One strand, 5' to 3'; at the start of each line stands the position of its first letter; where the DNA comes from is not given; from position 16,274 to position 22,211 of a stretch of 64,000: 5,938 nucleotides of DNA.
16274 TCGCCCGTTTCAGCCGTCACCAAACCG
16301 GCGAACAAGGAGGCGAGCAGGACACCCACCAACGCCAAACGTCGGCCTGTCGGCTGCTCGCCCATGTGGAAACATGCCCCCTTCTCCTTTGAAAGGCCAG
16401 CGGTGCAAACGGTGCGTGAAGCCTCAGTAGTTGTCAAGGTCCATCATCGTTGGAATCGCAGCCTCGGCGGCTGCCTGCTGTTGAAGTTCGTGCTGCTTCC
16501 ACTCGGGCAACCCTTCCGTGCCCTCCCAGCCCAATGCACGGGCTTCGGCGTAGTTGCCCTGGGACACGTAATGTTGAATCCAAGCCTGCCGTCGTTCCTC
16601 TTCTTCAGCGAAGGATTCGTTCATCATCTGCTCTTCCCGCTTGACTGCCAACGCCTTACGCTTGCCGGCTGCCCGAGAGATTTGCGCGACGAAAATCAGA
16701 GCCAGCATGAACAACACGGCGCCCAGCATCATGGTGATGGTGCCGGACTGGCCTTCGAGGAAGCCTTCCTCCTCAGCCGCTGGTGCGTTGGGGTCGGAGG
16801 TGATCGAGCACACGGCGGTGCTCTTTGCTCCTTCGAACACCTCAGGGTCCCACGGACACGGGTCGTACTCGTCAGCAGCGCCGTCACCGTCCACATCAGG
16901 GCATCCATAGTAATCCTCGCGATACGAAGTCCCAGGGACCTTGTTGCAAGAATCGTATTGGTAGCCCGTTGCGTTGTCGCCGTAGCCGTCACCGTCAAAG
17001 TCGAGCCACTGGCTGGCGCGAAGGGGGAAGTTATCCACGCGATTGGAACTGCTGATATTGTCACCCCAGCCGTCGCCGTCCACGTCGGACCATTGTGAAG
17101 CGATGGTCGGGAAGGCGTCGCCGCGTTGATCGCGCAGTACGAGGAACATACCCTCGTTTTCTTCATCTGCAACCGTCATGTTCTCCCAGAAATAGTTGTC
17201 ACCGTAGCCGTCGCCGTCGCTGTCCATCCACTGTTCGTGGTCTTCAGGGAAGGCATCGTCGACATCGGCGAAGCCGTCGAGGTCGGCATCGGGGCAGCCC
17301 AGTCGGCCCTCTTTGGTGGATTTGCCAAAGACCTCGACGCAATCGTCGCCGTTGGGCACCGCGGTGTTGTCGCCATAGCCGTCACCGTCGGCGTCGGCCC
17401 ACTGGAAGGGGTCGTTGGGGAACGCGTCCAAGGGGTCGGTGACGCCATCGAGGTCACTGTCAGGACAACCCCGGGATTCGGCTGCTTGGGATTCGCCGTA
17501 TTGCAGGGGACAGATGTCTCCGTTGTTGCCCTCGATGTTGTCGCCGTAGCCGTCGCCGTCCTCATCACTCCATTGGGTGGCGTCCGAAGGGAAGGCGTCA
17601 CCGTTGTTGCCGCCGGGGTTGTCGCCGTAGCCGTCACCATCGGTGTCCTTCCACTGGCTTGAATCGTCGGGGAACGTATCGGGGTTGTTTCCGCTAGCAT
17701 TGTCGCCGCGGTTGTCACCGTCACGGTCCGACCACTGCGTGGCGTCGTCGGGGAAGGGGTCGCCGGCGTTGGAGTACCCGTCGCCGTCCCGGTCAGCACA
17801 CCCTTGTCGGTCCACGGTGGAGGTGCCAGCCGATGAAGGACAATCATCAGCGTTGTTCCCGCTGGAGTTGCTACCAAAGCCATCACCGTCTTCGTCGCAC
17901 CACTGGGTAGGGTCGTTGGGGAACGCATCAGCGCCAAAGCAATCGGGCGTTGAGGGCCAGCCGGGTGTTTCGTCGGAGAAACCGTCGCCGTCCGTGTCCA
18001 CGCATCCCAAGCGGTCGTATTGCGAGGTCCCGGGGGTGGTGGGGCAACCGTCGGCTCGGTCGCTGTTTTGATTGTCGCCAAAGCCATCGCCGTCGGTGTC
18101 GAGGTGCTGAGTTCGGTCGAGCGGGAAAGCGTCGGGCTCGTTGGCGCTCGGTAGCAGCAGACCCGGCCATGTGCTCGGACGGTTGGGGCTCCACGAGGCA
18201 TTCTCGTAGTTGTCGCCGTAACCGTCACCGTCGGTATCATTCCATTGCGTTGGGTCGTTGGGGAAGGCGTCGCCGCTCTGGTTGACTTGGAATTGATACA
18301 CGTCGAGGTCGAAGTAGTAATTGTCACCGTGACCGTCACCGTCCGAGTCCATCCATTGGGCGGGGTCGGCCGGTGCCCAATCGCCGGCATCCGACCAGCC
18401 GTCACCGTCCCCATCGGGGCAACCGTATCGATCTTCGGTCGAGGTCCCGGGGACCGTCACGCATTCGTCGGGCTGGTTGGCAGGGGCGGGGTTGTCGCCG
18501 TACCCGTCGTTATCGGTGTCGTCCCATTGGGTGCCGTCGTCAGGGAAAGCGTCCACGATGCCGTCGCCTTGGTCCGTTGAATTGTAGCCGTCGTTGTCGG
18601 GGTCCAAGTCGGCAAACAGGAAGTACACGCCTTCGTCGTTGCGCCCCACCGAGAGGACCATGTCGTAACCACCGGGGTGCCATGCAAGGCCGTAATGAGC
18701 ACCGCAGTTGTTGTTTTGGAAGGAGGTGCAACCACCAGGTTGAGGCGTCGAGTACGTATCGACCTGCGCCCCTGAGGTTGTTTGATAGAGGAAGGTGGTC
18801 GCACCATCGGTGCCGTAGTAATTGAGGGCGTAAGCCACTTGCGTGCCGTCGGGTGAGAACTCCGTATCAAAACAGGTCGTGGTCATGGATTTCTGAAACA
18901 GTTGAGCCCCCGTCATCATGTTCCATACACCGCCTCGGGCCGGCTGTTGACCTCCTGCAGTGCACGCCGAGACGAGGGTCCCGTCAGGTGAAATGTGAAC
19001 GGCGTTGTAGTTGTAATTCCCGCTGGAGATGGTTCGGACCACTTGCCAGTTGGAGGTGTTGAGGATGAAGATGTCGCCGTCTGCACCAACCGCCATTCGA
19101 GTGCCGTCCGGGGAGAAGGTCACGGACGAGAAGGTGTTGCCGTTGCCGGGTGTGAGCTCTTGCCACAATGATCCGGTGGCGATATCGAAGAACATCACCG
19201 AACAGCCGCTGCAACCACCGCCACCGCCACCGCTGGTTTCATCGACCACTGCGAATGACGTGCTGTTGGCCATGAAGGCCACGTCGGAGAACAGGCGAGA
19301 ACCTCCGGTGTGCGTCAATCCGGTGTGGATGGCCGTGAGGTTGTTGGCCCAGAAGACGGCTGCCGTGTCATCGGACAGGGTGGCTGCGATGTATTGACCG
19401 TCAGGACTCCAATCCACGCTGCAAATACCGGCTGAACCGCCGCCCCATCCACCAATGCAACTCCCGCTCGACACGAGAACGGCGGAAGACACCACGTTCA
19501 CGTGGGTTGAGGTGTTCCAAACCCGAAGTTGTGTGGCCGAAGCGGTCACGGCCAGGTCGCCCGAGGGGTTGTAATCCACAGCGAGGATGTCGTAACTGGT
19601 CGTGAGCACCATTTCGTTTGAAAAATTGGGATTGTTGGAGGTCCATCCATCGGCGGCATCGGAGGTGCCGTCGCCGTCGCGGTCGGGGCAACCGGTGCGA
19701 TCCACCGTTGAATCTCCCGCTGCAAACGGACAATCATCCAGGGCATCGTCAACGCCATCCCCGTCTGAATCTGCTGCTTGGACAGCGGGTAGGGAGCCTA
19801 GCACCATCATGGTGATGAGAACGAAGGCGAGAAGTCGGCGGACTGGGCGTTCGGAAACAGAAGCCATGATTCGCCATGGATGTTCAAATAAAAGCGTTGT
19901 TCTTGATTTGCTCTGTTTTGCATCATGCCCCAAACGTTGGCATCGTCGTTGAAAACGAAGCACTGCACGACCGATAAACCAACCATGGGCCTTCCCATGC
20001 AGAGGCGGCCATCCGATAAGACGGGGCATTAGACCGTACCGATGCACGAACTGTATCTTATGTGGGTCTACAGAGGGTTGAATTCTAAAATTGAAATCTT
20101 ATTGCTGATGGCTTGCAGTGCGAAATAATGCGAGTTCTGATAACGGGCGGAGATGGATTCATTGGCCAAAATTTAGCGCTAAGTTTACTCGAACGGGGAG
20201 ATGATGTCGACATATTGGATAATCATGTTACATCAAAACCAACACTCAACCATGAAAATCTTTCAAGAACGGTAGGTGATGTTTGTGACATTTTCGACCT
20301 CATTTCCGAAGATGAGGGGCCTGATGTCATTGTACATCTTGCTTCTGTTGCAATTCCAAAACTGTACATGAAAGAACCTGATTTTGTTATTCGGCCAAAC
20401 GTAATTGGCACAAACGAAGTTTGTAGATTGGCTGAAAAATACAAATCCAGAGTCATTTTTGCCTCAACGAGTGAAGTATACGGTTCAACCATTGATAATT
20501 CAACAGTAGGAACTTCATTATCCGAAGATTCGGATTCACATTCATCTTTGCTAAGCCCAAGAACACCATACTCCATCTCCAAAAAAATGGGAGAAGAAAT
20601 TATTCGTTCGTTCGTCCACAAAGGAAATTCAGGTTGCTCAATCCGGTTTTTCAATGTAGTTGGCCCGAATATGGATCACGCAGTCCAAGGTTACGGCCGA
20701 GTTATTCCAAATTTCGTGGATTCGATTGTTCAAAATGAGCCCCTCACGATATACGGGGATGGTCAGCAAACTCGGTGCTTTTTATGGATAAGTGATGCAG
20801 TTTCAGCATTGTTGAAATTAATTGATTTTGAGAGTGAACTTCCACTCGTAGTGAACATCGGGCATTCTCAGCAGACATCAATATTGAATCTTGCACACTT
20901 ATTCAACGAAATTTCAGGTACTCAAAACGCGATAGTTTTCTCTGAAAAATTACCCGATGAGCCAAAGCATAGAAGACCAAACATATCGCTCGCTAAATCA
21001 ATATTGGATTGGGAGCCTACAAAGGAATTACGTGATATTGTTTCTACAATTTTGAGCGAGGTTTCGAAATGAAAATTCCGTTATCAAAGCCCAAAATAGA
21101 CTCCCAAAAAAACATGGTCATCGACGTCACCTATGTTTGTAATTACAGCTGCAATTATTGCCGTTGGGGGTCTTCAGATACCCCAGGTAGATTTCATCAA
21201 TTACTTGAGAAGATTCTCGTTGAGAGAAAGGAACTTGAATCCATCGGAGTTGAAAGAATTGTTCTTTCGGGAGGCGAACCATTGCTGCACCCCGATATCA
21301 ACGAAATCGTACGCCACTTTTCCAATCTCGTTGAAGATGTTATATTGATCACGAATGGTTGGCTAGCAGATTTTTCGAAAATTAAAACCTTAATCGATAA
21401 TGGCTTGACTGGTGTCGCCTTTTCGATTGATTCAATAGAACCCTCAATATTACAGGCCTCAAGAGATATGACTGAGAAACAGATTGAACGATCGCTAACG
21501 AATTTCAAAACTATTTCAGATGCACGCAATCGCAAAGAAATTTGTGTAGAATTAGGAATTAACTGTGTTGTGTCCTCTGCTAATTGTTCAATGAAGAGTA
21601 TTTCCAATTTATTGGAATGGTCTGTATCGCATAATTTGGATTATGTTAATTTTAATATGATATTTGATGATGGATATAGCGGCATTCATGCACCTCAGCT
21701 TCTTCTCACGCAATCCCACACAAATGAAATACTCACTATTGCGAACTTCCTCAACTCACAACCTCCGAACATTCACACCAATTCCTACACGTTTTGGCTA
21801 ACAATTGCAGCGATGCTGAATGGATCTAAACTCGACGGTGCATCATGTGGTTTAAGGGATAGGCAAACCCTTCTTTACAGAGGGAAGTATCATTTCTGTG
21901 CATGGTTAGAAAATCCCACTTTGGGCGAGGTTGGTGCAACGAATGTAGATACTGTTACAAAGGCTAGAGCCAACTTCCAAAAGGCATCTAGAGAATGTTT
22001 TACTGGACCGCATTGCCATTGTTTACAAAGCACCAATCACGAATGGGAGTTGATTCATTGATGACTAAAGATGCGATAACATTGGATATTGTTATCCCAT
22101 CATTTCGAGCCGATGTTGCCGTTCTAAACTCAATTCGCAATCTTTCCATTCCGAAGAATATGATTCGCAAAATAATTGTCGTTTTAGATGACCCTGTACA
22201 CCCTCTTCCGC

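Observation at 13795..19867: Two-gene operon: giant Ca-binding adhesin followed by a membrane-tethered double winged-helix protein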

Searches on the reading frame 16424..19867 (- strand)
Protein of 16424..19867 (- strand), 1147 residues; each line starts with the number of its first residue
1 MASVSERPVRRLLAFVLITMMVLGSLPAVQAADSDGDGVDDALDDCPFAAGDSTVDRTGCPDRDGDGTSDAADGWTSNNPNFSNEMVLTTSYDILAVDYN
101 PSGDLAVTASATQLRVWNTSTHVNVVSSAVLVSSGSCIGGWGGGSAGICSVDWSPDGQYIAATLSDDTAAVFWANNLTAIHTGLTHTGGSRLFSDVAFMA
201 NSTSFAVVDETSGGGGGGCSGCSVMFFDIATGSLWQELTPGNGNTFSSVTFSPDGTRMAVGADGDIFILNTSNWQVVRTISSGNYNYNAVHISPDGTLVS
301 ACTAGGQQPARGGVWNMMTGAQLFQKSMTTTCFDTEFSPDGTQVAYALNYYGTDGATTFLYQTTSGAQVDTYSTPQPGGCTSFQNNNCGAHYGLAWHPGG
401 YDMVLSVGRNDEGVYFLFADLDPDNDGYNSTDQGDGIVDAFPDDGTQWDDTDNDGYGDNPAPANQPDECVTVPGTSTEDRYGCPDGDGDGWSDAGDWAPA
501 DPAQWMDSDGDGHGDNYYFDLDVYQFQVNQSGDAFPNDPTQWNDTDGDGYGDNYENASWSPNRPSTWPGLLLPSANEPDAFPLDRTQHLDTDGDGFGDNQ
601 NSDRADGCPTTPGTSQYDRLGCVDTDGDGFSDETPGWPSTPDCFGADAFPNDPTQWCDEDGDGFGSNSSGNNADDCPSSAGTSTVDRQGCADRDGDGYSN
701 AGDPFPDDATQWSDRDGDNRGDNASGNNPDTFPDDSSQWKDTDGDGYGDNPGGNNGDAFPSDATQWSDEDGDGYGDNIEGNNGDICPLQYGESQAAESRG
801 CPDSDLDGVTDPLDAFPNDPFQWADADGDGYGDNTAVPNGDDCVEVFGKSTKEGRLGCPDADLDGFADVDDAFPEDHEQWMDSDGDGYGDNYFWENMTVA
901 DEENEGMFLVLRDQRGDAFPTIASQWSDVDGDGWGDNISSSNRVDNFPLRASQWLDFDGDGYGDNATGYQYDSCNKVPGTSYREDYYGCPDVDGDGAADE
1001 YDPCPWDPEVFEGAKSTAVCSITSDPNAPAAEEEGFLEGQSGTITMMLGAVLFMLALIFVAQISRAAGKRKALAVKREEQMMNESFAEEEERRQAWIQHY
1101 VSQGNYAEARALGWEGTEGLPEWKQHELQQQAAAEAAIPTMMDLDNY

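Call 4: search_protein_families(library=pfam, proteins=[window:16424-19867:-], max_evalue=0.01)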
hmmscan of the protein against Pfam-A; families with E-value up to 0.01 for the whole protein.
window:16424-19867:- (1147 aa): 17 families
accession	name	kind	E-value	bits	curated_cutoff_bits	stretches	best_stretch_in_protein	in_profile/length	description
PF25174.1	Beta-prop_THOC3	-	4.3e-17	62.4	305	1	92-347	47-272/272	THOC3 beta-propeller domain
PF23414.1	Beta-prop_EML_2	-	5.1e-16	59.3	90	2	221-303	19-100/266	Echinoderm microtubule-associated protein second beta-propeller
PF24817.1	WD40_WDHD1_1st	-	2.3e-11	43.9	109.9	1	244-345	179-281/291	WDHD1 first WD40 domain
PF00400.38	WD40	-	3e-11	43.8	27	1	136-173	2-38/39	WD domain, G-beta repeat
PF24807.1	WD40_CDC20-Fz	-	1e-07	32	200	0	223-303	30-111/292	CDC20/Fizzy WD40 domain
PF24814.1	WD40_Prp19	-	2.4e-07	30.5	320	1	150-302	54-195/281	Prp19 WD40 domain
PF12894.13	ANAPC4_WD40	-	1.1e-05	26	22.9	0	233-285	28-81/91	Anaphase-promoting complex subunit 4 WD40 domain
PF25173.1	Beta-prop_WDR3_1st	-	1.6e-05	25.1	154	1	223-324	10-107/184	WDR3 first beta-propeller domain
PF23410.3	Beta-prop_VPS8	-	0.0009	18.7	28.9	1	244-290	67-114/358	Vps8 beta-propeller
PF25172.1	Beta-prop_WDR3_2nd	-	0.0012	18.6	140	0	248-305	4-60/293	WDR3 second beta-propeller domain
PF00930.27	DPPIV_N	-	0.0014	17.9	22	0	224-283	25-82/354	Dipeptidyl peptidase IV (DPP IV) N-terminal region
PF07676.18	PD40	-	0.0015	18.9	20.9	0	238-259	4-24/38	WD40-like Beta Propeller Repeat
PF24805.1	EIF3I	-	0.0023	17.6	200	0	300-368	66-132/324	EIF3I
PF23389.1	Beta-prop_WDR19_1st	-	0.0046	16.5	27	0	244-306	260-325/325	WDR19 first beta-propeller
PF25460.1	Beta-prop_Aladin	-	0.0049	16.5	171.1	0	83-162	100-170/340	Aladin seven-bladed propeller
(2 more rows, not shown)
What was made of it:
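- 16424..19867 (-): Gene A: 1147-aa type-I surface protein with a signal peptide, two TSP3-like motifs, a WD40 propeller, a DxDxDG-repeat stalk, a transmembrane helix and a cytoplasmic tail. Pfam WD40 and beta-propeller families over residues 92-347 (call 4).
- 18608..19594 (-): Gene A beta-propeller head (residues about 92-420). Pfam WD40, 43.8 bits against a cut-off of 27, and ANAPC4_WD40 (call 4).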

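Call 8: search_protein_families(library=ncbifam, proteins=[window:16424-19867:-], max_evalue=0.01)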
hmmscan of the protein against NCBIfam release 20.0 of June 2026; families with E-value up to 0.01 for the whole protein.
window:16424-19867:- (1147 aa): 4 families
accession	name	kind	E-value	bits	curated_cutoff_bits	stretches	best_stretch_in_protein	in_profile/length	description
TIGR02800.1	propeller_TolB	equivalog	3.1e-06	26.4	343.15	1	236-353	272-389/418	Tol-Pal system beta propeller repeat protein TolB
NF052340.1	hydrazine_beta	equivalog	0.00088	18.4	560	0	223-301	98-178/372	hydrazine synthase subunit beta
NF053612.1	anchor_PA1041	equivalog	0.0017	18.3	250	1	20-65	64-109/236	PA1041 family peptidoglycan-binding anchor lipoprotein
NF033763.1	exchanger_TraB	exception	0.0019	16.3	700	1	30-71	320-361/522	outer membrane exchange protein TraB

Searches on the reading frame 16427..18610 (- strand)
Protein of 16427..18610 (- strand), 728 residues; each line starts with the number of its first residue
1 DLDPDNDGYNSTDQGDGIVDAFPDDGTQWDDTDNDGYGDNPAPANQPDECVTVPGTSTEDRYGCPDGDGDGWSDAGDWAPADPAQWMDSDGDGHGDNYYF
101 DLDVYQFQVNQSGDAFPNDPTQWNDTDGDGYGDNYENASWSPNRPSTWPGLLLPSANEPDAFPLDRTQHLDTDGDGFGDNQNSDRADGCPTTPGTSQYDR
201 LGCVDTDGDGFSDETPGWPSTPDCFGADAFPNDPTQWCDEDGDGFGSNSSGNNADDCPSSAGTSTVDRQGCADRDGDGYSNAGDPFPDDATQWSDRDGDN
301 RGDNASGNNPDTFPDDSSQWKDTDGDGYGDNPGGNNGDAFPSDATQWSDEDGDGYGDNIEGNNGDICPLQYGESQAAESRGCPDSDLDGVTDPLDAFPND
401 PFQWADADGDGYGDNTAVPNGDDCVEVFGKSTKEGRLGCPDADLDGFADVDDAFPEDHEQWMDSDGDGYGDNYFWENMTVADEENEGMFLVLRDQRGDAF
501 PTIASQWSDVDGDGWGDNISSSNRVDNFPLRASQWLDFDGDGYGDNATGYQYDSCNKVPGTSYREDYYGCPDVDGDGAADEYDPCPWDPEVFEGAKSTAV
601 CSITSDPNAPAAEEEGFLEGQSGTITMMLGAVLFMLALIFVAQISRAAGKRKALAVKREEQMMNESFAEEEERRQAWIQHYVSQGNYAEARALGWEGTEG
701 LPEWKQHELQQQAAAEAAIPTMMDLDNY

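Call 36: search_protein_families(library=pfam, proteins=[window:16427-18610:-], max_evalue=10)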
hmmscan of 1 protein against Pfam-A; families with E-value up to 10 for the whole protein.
window:16427-18610:- (728 aa): 0 families
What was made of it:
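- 16838..18604 (-): Gene A stalk of 18 DxDxDG repeats (residues 422-1010) of two alternating types: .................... and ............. Pfam TSP_3 does not detect them (call 36).
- Closest known: Thrombospondin type-3-repeat adhesion proteins of Poseidoniales. Different: Gene A's repeats are not recognised by Pfam TSP_3 (call 36).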

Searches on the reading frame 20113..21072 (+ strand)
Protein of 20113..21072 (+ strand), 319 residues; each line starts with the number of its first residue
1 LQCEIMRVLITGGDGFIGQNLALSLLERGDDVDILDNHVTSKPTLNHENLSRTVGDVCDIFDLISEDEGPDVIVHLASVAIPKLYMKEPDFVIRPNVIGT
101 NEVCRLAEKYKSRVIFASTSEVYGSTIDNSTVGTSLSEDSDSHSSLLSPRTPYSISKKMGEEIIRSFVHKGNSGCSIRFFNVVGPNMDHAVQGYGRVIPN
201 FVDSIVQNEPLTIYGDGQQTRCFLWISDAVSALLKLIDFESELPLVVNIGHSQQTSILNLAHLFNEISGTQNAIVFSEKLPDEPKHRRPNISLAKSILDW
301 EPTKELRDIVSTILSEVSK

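Call 43: search_protein_families(library=pfam, proteins=[window:20113-21072:+], max_evalue=0.001)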
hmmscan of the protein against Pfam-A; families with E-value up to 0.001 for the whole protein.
window:20113-21072:+ (319 aa): 6 families
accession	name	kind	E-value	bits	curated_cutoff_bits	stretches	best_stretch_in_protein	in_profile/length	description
PF01370.27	Epimerase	-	1.9e-48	165.4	20.9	1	8-250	1-240/240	NAD dependent epimerase/dehydratase family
PF16363.11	GDP_Man_Dehyd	-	9.8e-37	127.6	27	1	9-311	1-330/332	GDP-mannose 4,6 dehydratase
PF01073.25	3Beta_HSD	-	6.3e-15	55.4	22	1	9-197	1-196/280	3-beta hydroxysteroid dehydrogenase/isomerase family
PF02719.21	Polysacc_synt_2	-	4.9e-13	49.3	20.2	2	151-272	136-251/293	Polysaccharide biosynthesis protein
PF07993.18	NAD_binding_4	-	9.1e-12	45.1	20.1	1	71-193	90-214/258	Male sterility protein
PF04321.23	RmlD_sub_bind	-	8.5e-10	38.6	27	1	6-263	1-226/287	RmlD substrate binding domain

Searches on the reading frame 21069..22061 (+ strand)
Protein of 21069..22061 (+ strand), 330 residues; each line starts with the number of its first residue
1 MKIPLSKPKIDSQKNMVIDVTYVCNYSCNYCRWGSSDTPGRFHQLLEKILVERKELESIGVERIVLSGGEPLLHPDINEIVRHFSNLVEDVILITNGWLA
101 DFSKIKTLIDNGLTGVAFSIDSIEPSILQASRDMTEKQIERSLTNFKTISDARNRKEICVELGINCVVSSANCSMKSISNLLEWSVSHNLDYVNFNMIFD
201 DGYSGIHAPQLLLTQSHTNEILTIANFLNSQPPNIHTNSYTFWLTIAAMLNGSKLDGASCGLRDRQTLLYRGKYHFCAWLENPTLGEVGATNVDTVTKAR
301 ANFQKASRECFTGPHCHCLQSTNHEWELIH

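Call 43: search_protein_families(library=pfam, proteins=[window:21069-22061:+], max_evalue=0.001)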
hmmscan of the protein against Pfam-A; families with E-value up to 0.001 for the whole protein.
window:21069-22061:+ (330 aa): 1 family
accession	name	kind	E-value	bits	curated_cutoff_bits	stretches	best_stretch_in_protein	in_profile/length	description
PF04055.27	Radical_SAM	-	4.8e-19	69.6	29.5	1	20-147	3-137/166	Radical SAM superfamily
